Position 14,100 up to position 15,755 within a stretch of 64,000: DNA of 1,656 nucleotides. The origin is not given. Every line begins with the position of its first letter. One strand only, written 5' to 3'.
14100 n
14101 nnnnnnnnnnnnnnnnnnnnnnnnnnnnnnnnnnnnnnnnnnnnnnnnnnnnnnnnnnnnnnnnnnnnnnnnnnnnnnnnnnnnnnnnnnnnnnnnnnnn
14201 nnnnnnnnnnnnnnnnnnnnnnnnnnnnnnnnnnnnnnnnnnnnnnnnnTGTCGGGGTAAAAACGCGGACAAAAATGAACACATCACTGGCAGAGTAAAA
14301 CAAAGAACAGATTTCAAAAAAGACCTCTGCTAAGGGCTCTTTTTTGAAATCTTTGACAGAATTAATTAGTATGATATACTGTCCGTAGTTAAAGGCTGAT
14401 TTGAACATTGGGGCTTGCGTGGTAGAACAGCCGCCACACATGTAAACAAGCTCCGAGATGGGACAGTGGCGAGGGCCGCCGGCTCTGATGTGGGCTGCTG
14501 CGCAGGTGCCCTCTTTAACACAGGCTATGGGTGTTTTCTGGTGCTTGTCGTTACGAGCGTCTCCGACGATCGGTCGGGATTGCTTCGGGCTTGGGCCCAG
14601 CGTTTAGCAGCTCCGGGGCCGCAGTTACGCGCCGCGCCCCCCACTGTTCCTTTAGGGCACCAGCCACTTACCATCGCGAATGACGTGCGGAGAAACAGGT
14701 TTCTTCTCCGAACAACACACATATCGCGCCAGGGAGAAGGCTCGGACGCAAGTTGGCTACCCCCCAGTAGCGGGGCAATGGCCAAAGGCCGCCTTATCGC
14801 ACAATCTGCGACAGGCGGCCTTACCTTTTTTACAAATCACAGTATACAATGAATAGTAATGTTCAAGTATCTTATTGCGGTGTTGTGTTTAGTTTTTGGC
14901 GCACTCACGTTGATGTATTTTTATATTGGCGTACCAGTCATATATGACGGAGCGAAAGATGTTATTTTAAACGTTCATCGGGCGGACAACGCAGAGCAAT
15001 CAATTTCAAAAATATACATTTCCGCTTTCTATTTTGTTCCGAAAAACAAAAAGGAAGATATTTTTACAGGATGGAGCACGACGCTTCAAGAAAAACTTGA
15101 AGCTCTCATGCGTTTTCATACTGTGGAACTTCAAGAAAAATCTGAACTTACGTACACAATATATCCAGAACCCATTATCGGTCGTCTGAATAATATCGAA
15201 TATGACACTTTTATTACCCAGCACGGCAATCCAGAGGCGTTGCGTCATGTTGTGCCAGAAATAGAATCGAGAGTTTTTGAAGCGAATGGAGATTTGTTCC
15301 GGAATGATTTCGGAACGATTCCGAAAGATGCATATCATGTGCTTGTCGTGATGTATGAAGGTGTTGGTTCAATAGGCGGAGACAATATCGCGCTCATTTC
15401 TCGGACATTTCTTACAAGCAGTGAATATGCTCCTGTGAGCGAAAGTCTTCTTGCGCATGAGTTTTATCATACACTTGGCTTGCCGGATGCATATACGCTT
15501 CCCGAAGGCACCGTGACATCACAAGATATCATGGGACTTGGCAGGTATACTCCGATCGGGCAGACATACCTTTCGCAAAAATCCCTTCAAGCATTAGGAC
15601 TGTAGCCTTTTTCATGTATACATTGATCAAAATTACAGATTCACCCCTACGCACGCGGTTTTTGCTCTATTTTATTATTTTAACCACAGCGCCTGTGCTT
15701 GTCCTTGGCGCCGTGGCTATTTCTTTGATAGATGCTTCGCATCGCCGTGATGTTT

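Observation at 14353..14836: GC-rich promoter-to-terminator unit, candidate novel structured ncRNA or long cis-regulatory leader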

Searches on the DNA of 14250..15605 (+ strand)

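Call 4: search_rna_families(source=window, start=14250, end=14950, threshold=evalue, max_evalue=10, show_alignments=4)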
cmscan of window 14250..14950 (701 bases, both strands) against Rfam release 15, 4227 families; matches with E-value up to 10: 5.
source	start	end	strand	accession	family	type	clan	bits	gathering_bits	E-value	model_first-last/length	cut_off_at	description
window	14742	14820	+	RF00625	P11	Gene;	-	22.7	70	0.0086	1-139/139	no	Pseudomonas sRNA P11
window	14297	14357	-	RF03697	mir-722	Gene; miRNA;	-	21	81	0.25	1-67/67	no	mir-722 microRNA precursor family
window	14306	14355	+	RF00721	MIR475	Gene; miRNA;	-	20.4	70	0.5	1-128/128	no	MIR475 microRNA precursor family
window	14301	14356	-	RF04197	mir-9457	Gene; miRNA;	-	16.6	90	3.1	1-68/68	no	mir-9457 microRNA precursor family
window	14781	14950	-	RF02601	BASRCI337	Gene; sRNA;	-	10.9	229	5.2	35-191/191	5'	Brucella sRNA CI337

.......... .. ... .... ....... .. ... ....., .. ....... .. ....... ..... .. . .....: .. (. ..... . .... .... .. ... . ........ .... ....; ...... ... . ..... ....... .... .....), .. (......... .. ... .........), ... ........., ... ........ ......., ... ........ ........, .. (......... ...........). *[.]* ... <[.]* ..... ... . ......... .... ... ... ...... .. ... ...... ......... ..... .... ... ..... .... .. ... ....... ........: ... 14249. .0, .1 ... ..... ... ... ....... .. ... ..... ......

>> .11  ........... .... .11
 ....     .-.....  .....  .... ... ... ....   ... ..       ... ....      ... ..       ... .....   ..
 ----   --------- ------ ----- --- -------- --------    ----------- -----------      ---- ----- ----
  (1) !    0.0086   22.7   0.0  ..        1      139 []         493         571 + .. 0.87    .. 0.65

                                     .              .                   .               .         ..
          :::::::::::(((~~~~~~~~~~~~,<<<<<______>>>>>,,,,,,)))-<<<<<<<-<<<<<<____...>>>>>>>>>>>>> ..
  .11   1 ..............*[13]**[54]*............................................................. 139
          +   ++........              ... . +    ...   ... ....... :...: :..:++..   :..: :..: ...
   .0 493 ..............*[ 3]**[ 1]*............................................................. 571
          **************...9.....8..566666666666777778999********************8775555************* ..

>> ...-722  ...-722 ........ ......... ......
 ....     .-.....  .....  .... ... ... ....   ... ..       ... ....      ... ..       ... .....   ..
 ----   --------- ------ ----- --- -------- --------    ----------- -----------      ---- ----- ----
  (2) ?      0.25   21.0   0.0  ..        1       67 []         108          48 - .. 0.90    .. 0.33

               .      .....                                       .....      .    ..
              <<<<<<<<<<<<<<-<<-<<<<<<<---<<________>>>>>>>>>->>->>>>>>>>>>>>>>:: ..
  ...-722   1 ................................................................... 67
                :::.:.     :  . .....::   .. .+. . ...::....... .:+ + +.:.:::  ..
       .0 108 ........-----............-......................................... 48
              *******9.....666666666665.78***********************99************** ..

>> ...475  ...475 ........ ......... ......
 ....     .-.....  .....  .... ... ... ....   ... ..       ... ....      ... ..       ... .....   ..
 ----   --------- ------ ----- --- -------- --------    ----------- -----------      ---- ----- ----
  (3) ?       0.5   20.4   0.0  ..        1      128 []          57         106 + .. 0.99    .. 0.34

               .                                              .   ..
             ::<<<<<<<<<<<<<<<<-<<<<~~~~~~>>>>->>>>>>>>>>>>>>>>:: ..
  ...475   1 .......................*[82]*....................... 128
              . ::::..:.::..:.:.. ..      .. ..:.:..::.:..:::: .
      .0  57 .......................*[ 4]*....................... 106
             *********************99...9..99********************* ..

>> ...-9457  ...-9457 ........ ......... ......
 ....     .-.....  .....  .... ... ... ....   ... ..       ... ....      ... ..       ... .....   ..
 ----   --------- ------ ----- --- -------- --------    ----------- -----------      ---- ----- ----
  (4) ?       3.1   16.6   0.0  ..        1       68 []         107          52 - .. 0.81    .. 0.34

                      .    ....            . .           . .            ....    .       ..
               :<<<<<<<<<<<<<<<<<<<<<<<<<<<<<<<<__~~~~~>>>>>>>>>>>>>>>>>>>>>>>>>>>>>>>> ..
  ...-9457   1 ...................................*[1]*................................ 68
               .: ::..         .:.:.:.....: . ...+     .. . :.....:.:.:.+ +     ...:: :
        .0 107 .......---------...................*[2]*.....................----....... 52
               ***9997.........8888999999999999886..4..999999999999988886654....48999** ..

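Call 24: search_rna_families(sources=[L004, L006, L008], threshold=evalue, max_evalue=1, show_alignments=3)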
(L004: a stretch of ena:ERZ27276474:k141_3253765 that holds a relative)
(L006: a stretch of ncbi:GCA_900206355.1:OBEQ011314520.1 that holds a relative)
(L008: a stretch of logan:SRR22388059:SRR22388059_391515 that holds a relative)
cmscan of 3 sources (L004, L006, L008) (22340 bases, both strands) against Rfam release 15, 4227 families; matches with E-value up to 1: 1.
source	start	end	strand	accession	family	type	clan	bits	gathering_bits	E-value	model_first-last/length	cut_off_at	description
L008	1249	1288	+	RF00498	EAV_LTH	Cis-reg; leader;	-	23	70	0.17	1-45/45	no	Equine arteritis virus leader TRS hairpin (LTH)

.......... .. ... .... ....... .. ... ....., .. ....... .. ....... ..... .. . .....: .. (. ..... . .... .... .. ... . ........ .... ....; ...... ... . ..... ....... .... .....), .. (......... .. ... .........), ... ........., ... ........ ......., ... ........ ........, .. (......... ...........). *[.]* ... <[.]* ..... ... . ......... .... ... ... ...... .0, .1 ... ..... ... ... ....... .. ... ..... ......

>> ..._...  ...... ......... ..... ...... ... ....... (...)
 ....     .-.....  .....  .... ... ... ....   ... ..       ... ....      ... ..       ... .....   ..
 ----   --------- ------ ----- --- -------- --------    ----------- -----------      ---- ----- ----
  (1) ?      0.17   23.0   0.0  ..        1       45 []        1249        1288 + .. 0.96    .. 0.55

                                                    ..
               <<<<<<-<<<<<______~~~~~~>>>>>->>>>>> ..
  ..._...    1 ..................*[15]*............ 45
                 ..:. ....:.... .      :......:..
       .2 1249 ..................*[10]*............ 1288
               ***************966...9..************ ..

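Call 47: search_rna_families(source=L006, start=3525, end=3870, threshold=evalue, max_evalue=10, show_alignments=3)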
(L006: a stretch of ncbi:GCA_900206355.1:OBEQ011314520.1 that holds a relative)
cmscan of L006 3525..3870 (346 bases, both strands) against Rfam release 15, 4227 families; matches with E-value up to 10: 4.
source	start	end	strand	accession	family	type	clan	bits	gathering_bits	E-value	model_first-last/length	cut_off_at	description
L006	3794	3828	+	RF04201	MIR7510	Gene; miRNA;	-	17.1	93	1.1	20-59/79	no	MIR7510 microRNA precursor family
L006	3537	3571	+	RF01138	sR23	Gene; snRNA; snoRNA; CD-box;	-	13.6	45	0.43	20-54/54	no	Small nucleolar RNA sR23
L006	3619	3694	-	RF02791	CcsR1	Gene; sRNA;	-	11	65.3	5.4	1-83/83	no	Conserved CCUCCUCCC motif stress-induced RNA 1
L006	3727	3754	-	RF02914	DUF805b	Cis-reg;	CL00115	9.6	35.6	7.7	1-35/35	no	DUF805b RNA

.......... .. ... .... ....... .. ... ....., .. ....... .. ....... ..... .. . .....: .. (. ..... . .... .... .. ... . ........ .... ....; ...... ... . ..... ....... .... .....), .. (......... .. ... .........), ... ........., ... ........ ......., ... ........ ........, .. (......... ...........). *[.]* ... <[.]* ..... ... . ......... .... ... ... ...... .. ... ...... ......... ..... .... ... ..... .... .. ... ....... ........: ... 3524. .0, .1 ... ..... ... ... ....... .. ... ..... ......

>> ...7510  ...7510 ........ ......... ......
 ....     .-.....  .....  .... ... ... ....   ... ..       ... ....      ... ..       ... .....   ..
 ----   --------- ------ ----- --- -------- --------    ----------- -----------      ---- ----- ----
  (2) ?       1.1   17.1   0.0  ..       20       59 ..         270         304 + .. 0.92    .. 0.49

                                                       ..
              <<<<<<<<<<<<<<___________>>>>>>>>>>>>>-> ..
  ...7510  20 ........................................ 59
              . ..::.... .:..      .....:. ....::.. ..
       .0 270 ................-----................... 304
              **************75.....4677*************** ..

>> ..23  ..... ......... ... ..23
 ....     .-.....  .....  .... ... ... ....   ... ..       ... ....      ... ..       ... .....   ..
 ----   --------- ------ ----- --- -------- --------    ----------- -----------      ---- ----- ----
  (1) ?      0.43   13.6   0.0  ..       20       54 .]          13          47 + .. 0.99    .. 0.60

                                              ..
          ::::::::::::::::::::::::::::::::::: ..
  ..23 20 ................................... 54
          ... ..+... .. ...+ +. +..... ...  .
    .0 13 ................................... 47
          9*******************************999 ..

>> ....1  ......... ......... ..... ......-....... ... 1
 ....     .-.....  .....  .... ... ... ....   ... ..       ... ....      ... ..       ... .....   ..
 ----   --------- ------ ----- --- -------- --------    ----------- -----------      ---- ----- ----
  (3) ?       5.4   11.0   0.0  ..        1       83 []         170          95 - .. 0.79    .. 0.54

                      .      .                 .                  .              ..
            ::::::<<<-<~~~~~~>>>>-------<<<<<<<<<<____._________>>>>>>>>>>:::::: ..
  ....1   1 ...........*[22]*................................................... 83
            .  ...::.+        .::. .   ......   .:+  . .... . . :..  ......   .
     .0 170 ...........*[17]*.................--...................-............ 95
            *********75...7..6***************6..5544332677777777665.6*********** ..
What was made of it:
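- On Bacterial RNase P RNA: No RNase P hit at E <= 10 in window 14250-14950 (call 4) or in L006 3525-3870 (call 47), on either strand.
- On SRP RNA (4.5S / large bacterial): No Rfam hit (calls 4, 47).
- No RNase P, tmRNA or SRP model scores even at E <= 10 on the window RNA or on the L006 RNA, on either strand (calls 4, 47).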

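Call 54: build_rna_model(alignment_id=A7, structure=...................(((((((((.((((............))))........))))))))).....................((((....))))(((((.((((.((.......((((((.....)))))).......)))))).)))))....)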
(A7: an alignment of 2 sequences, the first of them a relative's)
Model R1 built from alignment A7 (2 sequences, 159 columns); structure: as given.
model positions 159; base pairs 34; branch points 2; effective number of sequences 0.82; information 0.591 bits per position. Calibrated on 0.2 Mb of random sequence (short: E-values are rough).
structure used (alignment columns):
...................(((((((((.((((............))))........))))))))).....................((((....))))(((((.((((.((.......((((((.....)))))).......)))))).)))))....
